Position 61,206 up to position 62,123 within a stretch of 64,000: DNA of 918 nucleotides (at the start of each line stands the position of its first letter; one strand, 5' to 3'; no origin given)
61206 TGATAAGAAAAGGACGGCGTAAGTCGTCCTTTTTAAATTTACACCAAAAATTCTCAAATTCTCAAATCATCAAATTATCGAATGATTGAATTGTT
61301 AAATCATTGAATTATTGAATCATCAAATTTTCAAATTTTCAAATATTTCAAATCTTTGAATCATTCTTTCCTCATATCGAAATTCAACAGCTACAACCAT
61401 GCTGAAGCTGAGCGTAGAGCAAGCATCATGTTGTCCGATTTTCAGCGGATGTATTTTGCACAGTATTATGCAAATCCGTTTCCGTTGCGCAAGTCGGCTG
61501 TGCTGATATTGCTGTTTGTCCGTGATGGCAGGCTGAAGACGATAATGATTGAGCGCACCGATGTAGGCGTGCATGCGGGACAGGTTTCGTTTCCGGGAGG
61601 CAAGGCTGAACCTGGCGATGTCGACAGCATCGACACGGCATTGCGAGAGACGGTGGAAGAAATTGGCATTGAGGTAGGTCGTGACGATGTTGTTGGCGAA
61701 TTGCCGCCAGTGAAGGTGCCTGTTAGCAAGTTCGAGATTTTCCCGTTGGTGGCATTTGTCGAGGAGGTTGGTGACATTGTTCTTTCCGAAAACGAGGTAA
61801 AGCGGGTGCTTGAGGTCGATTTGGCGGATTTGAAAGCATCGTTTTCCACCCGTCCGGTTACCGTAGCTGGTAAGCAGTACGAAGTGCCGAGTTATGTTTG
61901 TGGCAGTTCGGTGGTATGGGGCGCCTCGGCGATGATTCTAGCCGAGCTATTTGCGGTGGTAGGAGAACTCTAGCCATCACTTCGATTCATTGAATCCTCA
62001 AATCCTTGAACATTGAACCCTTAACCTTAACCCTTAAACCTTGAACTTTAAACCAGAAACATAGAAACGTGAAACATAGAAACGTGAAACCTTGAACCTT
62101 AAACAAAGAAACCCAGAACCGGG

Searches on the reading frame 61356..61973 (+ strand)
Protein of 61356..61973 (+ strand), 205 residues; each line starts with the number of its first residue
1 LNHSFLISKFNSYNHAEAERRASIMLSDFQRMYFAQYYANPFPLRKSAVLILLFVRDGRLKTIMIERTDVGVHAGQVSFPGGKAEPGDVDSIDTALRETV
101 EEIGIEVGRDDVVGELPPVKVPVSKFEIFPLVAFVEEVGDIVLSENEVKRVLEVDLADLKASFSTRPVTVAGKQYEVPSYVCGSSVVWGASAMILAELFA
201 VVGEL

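Call 14: search_protein_families(library=pfam, proteins=[window:61356-61973:+])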
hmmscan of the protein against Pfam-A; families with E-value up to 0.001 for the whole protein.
window:61356-61973:+ (205 aa): 1 family
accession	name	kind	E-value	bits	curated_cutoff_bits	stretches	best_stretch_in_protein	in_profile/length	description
PF00293.34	NUDIX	-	8.7e-12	45.6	21.1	1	45-159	2-118/134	NUDIX domain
